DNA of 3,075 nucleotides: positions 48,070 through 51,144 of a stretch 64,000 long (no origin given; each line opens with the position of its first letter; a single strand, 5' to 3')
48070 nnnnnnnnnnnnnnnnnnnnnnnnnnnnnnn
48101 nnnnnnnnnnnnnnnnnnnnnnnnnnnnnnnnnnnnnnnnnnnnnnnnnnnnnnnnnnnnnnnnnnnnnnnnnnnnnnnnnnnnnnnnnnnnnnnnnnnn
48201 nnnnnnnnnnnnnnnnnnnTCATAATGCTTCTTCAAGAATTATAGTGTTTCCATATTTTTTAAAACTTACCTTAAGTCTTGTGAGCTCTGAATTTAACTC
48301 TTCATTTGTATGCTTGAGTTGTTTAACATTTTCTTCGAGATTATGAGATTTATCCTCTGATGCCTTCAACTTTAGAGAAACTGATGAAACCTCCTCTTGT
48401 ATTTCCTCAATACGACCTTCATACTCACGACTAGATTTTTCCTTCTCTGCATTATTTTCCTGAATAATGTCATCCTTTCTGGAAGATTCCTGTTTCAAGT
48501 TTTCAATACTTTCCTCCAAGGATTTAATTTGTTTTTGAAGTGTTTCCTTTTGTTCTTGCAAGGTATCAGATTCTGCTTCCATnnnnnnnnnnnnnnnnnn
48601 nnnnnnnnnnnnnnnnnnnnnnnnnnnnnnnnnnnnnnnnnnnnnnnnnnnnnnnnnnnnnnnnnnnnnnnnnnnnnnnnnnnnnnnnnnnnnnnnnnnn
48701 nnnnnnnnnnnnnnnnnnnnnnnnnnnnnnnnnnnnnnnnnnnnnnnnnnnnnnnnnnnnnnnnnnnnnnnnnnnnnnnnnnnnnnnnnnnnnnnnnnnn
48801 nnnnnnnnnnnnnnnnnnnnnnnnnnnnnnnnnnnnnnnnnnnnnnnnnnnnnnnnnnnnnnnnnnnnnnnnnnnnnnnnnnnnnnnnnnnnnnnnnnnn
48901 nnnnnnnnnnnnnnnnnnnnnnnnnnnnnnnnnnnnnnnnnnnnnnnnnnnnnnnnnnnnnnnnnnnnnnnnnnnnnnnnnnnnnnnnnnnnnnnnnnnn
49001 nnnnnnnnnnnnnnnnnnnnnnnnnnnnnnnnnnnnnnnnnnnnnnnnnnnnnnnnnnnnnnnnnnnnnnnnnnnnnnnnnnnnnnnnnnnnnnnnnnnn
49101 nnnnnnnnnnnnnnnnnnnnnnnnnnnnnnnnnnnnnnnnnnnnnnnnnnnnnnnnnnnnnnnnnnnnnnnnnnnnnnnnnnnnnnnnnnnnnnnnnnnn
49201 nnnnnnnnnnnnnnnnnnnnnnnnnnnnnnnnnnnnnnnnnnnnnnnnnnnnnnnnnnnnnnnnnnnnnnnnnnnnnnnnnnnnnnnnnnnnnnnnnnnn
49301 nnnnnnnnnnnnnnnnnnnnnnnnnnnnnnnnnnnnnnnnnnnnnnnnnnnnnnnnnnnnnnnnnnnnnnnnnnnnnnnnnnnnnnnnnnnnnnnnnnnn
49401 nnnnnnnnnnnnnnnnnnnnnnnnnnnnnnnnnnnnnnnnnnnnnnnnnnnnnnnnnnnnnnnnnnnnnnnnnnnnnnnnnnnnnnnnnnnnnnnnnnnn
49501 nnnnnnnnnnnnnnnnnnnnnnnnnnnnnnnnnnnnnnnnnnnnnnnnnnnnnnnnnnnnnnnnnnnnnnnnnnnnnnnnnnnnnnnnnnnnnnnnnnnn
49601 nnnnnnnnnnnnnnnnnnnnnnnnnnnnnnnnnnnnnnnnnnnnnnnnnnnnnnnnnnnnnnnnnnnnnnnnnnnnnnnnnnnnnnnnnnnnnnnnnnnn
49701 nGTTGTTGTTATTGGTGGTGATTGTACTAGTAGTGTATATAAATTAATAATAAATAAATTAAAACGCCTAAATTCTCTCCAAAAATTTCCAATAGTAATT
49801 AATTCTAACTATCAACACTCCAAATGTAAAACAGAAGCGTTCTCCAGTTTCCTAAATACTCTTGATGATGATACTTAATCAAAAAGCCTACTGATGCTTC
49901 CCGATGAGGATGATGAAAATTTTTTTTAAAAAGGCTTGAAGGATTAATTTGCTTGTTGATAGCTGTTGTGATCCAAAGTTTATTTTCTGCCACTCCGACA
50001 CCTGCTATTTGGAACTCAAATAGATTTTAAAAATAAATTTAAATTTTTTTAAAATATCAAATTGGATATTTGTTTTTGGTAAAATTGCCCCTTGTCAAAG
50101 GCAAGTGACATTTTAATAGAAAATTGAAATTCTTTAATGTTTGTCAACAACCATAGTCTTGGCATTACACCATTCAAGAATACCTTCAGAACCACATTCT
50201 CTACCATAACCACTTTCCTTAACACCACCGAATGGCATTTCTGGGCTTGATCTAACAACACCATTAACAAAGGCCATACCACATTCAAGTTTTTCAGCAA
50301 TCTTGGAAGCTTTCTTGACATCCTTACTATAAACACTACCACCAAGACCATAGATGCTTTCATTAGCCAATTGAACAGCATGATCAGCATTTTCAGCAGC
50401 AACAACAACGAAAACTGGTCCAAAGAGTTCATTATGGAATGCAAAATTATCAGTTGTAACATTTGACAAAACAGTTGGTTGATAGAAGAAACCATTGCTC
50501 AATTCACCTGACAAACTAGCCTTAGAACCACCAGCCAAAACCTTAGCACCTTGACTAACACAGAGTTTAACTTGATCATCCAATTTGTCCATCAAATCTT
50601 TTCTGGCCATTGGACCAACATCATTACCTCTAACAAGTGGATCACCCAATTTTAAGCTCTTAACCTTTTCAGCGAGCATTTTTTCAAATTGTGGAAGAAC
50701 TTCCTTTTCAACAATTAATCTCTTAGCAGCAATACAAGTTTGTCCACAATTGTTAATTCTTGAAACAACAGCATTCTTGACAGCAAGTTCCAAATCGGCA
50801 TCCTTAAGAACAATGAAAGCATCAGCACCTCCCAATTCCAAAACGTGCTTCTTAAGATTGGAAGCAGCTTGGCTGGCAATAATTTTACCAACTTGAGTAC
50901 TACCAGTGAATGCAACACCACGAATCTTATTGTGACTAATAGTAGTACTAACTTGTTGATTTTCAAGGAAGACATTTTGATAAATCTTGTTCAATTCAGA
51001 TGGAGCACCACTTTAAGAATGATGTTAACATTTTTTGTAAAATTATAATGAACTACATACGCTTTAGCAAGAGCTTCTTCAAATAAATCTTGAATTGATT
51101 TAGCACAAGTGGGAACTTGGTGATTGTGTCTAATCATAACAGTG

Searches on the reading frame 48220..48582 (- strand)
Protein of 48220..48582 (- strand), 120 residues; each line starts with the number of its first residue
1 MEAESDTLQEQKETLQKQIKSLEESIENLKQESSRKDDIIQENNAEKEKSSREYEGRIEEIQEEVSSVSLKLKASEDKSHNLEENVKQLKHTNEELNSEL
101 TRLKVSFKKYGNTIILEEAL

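Call 69: find_encoding_contigs(protein=window:48220-48582:-, flank=10000, max_places=6)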
Protein window:48220-48582:- (120 aa): 2 contigs read that carry it; 2 places shown.
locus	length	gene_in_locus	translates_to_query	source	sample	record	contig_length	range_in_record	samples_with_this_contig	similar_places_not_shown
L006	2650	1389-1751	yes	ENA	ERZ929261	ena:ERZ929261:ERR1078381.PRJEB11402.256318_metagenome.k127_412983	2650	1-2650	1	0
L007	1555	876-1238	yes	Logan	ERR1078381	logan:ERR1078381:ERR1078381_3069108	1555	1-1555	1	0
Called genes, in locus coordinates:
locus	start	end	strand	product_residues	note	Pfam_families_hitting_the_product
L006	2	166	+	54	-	?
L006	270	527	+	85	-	-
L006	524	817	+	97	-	PF10358:NT-C2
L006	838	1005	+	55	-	-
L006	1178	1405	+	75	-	-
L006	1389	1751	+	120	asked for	-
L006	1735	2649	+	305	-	?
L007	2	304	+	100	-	?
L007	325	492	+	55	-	-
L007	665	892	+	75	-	-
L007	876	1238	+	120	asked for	-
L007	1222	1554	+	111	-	?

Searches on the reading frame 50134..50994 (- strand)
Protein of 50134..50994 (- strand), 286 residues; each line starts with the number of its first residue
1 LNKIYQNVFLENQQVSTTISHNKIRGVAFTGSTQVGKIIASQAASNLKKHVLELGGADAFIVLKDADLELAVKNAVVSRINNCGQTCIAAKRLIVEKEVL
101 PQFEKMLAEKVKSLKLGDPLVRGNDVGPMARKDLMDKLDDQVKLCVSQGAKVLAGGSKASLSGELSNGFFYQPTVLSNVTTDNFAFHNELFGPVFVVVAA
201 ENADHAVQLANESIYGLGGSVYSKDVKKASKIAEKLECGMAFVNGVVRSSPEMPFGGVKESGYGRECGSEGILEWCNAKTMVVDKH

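Call 10: search_protein_families(library=pfam, proteins=[window:50134-50994:-], max_evalue=0.001)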
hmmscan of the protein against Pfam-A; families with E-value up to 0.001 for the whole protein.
window:50134-50994:- (286 aa): 1 family
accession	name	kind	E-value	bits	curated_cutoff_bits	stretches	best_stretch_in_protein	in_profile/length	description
PF00171.27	Aldedh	-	5.1e-90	302.7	23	1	17-280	199-460/461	Aldehyde dehydrogenase family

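Call 28: find_homologous_proteins(query=window:50134-50994:-, max_evalue=1e-30)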
Query window:50134-50994:- (286 aa): 7727 proteins with E <= 1e-30 among 8000 candidates; the best 120 are listed.
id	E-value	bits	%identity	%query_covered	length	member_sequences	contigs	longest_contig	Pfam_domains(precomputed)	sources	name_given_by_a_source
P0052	2.1e-183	626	100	100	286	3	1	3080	PF00171.28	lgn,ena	-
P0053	9.1e-154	529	82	100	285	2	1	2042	PF00171.28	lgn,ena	-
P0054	9.0e-79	283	50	98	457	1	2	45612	PF05893.20,PF00171.28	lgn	-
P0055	1.7e-78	282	49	98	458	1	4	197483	PF00171.28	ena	-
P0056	2.1e-78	282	51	98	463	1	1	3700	PF00171.28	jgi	jgi:succinate-semialdehyde dehydrogenase/glutarate-semialdehyde dehydrogenase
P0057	2.3e-78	282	47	98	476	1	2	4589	PF05893.20,PF00171.28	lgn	-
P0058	2.6e-78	281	48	98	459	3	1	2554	PF00171.28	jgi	jgi:succinate-semialdehyde dehydrogenase/glutarate-semialdehyde dehydrogenase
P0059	9.5e-78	280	50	98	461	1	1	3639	PF00171.28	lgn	-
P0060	2.0e-77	278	47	98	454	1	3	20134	PF00171.28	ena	-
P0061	2.3e-77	278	50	98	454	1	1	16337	PF00171.28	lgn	-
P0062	2.3e-77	278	47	98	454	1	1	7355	PF00171.28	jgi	-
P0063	2.3e-77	278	47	98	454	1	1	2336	PF00171.28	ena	-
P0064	2.5e-77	278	49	98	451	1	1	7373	PF00171.28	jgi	jgi:succinate-semialdehyde dehydrogenase/glutarate-semialdehyde dehydrogenase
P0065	2.5e-77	278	47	98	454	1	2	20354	PF00171.28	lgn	-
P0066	4.2e-77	277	49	98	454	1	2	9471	PF00171.28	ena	-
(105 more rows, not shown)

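Call 29: find_encoding_contigs(protein=P0052, flank=5000, max_places=6)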
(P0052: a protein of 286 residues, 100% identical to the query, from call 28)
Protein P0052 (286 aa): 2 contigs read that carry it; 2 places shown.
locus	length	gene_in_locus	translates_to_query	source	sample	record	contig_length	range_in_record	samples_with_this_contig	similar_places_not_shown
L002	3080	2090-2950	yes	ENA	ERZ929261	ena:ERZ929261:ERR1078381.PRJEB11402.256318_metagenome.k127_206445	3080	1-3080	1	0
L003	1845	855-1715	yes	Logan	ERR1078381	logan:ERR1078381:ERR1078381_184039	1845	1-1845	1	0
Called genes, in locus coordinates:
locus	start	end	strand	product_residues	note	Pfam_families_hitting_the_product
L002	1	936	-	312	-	?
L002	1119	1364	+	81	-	-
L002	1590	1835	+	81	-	PF00171:Aldedh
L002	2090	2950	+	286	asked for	PF00171:Aldedh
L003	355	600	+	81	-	PF00171:Aldedh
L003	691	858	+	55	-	-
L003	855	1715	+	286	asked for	PF00171:Aldedh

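Call 30: find_encoding_contigs(protein=P0053, flank=5000, max_places=6)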
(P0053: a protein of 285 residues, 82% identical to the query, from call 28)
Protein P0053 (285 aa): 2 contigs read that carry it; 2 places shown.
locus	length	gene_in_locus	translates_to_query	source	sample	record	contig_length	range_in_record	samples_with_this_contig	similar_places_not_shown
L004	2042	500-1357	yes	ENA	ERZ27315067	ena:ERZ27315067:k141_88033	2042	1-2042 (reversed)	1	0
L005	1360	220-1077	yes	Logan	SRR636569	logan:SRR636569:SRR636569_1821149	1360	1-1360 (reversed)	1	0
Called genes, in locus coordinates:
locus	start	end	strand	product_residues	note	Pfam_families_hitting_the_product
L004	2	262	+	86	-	?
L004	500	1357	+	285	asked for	PF00171:Aldedh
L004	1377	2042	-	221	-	?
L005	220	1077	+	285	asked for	PF00171:Aldedh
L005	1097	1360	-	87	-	?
